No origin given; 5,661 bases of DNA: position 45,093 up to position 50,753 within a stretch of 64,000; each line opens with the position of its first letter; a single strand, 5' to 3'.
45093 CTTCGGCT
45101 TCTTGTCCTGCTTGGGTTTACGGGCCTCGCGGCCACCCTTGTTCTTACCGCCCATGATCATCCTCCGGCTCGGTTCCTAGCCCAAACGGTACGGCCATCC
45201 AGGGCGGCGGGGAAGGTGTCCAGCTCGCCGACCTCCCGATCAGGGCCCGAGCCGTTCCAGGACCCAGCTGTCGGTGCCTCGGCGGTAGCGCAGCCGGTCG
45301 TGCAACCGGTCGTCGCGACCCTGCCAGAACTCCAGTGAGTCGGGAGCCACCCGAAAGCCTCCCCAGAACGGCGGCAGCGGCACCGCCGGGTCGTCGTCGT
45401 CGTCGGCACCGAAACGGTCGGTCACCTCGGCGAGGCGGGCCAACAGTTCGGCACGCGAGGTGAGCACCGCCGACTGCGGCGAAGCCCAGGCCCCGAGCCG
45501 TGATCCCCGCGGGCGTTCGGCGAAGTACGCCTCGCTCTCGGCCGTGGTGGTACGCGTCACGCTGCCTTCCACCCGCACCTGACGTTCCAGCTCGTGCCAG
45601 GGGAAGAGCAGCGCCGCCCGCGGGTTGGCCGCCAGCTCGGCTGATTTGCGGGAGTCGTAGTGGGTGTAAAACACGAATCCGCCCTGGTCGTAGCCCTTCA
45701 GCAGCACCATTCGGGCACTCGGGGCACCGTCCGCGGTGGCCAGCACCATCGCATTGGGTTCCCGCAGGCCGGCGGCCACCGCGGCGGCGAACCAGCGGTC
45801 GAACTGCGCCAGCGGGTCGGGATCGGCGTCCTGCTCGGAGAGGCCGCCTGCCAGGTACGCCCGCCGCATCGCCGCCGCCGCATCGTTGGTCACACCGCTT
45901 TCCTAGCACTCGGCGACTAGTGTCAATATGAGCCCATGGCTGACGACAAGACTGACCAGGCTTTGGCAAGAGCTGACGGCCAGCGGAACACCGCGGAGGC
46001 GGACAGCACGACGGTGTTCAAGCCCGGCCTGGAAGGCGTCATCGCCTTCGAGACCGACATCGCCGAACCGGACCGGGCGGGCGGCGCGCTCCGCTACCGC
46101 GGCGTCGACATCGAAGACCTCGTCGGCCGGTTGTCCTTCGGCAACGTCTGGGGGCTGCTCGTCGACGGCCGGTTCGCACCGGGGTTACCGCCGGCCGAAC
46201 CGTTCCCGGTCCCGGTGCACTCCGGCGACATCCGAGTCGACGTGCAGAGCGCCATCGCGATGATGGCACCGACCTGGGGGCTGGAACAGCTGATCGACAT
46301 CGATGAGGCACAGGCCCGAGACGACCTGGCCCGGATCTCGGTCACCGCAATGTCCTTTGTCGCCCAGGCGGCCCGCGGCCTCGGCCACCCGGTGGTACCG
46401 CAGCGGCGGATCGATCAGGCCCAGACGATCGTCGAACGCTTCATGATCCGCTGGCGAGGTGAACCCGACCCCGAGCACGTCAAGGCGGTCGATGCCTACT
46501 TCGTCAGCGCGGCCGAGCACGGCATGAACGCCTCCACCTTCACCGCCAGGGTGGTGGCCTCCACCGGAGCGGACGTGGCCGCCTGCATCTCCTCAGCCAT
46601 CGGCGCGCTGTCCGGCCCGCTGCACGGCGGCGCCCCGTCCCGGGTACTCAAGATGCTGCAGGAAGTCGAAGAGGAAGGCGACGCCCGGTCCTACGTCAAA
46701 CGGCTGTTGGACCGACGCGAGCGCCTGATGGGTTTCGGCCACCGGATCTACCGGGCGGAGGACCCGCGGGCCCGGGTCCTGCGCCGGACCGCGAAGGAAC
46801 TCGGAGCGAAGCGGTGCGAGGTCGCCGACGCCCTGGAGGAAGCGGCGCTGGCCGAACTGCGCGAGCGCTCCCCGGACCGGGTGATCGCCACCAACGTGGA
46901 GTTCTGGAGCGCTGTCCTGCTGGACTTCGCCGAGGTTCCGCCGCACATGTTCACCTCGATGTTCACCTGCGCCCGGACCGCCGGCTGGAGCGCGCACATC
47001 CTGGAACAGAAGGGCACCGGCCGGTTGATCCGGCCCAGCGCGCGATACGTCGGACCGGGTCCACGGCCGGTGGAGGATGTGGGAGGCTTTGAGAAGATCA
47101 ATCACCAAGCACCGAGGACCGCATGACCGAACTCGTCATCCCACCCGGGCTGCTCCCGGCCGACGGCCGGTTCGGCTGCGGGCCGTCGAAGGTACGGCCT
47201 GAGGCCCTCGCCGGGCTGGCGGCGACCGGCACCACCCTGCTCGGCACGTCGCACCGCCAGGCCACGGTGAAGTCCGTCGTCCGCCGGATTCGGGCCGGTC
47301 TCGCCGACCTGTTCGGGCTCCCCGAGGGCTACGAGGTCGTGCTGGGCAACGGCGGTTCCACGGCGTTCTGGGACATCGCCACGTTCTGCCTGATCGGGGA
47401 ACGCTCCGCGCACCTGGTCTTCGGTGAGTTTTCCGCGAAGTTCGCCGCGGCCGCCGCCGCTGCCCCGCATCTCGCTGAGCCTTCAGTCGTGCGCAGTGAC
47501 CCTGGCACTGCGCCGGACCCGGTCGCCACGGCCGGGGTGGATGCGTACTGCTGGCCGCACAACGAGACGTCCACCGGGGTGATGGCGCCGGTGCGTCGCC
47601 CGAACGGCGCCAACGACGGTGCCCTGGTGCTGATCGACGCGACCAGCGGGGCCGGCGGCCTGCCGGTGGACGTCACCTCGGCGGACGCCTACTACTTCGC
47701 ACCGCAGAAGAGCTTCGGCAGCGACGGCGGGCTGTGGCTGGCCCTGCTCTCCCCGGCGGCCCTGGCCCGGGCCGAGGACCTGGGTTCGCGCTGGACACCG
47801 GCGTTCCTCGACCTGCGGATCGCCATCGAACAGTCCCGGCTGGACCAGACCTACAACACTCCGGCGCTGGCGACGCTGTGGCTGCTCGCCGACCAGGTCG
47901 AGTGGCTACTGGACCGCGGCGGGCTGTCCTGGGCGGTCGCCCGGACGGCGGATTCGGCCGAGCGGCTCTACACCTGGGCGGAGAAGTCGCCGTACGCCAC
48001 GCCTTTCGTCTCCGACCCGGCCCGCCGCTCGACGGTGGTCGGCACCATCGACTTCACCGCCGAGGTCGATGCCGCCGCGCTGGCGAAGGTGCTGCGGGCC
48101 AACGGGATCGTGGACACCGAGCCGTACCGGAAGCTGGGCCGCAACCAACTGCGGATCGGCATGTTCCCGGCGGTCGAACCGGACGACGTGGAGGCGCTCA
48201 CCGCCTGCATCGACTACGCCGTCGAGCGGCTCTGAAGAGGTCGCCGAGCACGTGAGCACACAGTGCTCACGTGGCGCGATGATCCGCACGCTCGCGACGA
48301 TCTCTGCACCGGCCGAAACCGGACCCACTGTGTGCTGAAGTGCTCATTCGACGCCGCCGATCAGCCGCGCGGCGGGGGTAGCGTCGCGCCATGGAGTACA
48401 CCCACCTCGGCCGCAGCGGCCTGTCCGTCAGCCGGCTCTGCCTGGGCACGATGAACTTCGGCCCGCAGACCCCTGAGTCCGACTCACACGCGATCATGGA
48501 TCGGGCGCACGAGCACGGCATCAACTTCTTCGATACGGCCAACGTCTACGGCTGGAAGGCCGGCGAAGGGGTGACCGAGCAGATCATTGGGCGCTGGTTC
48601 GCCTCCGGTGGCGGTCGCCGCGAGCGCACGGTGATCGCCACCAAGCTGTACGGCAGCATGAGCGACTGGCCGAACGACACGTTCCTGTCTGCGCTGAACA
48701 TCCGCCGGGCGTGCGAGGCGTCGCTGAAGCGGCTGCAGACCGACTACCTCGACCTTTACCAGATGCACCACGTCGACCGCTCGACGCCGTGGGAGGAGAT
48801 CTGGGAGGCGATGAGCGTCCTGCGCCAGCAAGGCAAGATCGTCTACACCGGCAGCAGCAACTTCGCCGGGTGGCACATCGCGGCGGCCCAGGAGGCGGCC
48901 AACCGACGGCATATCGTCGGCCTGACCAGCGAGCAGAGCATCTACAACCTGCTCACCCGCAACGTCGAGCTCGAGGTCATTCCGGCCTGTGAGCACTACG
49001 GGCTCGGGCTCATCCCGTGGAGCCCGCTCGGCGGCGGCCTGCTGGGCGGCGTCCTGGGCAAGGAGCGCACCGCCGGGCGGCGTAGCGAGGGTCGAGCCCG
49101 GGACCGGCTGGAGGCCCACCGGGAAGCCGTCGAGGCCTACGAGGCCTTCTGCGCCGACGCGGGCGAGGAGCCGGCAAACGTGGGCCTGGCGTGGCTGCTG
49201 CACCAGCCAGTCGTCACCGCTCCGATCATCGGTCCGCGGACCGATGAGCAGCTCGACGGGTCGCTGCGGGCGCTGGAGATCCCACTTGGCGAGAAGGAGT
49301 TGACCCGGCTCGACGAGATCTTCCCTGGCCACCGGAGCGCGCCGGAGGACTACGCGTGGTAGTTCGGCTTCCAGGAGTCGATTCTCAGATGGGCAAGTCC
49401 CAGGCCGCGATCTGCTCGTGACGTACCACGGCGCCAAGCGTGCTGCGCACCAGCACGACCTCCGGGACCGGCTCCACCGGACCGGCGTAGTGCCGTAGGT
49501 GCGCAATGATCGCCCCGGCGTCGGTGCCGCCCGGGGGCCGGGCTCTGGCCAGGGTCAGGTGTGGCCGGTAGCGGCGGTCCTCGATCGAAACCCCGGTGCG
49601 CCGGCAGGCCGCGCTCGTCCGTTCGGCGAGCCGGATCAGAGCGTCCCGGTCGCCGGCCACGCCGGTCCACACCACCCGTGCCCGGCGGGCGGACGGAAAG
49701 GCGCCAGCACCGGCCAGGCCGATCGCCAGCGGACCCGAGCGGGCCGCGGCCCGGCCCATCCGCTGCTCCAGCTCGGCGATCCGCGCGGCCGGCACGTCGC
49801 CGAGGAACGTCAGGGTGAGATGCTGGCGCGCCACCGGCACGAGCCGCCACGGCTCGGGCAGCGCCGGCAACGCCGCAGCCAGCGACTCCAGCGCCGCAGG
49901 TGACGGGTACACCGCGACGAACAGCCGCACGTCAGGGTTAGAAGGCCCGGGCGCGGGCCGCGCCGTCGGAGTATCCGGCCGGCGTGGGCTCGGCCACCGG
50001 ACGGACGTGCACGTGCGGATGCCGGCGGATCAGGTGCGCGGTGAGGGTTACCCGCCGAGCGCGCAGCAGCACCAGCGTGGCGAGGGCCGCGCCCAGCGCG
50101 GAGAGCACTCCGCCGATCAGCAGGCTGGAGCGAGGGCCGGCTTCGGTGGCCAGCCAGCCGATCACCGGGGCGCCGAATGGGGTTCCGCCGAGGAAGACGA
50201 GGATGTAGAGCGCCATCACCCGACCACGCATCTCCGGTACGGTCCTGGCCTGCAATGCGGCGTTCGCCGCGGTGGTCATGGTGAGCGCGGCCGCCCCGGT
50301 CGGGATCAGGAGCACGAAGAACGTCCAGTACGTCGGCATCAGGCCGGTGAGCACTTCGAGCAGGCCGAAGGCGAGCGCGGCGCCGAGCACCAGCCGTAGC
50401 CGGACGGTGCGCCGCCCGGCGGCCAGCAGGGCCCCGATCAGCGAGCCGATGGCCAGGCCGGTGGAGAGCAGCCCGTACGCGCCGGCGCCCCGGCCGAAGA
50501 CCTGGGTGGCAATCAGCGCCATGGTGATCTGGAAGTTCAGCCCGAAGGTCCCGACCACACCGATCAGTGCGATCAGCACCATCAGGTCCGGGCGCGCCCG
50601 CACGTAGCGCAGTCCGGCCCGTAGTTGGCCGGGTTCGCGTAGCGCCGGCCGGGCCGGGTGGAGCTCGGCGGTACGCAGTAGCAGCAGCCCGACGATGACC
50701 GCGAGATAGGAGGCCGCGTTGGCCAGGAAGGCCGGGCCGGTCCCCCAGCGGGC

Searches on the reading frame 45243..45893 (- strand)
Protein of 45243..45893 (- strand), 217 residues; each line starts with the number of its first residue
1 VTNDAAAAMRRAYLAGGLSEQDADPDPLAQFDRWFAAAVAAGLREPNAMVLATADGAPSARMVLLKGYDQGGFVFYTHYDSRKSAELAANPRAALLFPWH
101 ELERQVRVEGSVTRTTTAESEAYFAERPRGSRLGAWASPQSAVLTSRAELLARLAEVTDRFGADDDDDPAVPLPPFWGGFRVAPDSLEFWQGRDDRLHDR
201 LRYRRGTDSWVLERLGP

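Call 19: search_protein_families(library=pfam, proteins=[window:45243-45893:-])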
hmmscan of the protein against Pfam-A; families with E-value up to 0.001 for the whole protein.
window:45243-45893:- (217 aa): 3 families
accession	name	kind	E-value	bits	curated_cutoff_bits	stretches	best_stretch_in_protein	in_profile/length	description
PF01243.27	PNPOx_N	-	2.6e-27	96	28.1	1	37-158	3-117/120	Pyridoxamine 5'-phosphate oxidase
PF10590.14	PNP_phzG_C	-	3.5e-19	68.9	27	1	177-217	1-42/42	Pyridoxine 5'-phosphate oxidase C-terminal dimerisation region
PF12766.13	Pyridox_oxase_2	-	0.00036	21.5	26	1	35-113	8-97/100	Pyridoxamine 5'-phosphate oxidase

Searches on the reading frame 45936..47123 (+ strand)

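Call 19: search_protein_families(library=pfam, proteins=[window:45936-47123:+])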
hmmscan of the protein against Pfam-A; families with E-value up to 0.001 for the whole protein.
window:45936-47123:+ (396 aa): 1 family
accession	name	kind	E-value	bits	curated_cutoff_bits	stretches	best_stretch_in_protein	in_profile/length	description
PF00285.26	Citrate_synt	-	7.3e-93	311.9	27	1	31-368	1-357/357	Citrate synthase, C-terminal domain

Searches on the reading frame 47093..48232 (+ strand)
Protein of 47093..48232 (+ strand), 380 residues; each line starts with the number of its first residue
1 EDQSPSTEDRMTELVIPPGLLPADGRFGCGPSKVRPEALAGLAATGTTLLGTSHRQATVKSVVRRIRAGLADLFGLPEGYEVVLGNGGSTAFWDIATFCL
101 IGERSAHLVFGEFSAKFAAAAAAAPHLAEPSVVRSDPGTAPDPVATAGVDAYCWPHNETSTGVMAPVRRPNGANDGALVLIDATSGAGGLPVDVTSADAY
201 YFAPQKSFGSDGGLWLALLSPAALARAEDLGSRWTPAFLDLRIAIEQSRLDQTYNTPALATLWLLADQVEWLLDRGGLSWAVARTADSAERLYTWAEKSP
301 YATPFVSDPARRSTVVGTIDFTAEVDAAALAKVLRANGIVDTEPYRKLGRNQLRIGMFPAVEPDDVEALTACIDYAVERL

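Call 41: search_protein_families(library=pfam, proteins=[window:47093-48232:+])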
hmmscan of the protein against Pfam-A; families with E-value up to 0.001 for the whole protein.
window:47093-48232:+ (380 aa): 1 family
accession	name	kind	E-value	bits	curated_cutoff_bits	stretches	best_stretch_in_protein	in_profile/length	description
PF00266.25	Aminotran_5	-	1.2e-11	44.7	21.5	1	51-339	33-333/371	Aminotransferase class-V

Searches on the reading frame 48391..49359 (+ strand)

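Call 41: search_protein_families(library=pfam, proteins=[window:48391-49359:+])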
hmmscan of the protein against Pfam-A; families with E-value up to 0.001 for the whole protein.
window:48391-49359:+ (323 aa): 1 family
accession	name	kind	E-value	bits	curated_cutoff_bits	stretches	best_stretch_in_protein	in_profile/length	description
PF00248.27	Aldo_ket_red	-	3.8e-72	243.3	24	1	15-310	1-289/291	Aldo/keto reductase family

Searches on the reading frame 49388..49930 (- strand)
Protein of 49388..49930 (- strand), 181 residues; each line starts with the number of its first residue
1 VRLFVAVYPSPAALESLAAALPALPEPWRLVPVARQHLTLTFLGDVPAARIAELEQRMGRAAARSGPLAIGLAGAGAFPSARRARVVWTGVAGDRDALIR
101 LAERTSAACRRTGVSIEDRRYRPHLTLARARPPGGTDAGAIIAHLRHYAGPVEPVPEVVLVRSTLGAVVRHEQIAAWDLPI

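Call 42: search_protein_families(library=pfam, proteins=[window:49388-49930:-])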
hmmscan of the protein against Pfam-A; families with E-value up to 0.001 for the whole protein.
window:49388-49930:- (181 aa): 3 families
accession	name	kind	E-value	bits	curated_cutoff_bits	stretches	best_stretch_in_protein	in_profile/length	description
PF02834.22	LigT_PEase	-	2.8e-21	75.9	23.3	2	11-88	6-87/87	LigT like Phosphoesterase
PF13563.12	2_5_RNA_ligase2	-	2e-10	41.4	27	1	36-133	26-119/152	2'-5' RNA ligase superfamily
PF10469.15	AKAP7_NLS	-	0.00025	21.4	24.4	1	53-131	67-150/208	AKAP7 2'5' RNA ligase-like domain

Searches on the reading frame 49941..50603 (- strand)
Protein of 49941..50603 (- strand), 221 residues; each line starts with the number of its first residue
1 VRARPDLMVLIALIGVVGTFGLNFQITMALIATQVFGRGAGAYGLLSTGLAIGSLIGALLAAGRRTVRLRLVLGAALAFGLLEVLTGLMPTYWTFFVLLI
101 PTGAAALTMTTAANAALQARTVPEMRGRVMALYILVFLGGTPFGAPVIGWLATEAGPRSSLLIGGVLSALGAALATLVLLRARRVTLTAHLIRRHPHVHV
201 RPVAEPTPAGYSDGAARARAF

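Call 42: search_protein_families(library=pfam, proteins=[window:49941-50603:-])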
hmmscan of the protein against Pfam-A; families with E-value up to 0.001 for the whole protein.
window:49941-50603:- (221 aa): 2 families
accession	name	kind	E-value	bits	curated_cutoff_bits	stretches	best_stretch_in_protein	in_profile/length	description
PF07690.21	MFS_1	-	3.1e-16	59.7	33.4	1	19-185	7-178/347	Major Facilitator Superfamily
PF05977.19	MFS_3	-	8.4e-14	51.3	27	1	28-183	241-398/524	Transmembrane secretion effector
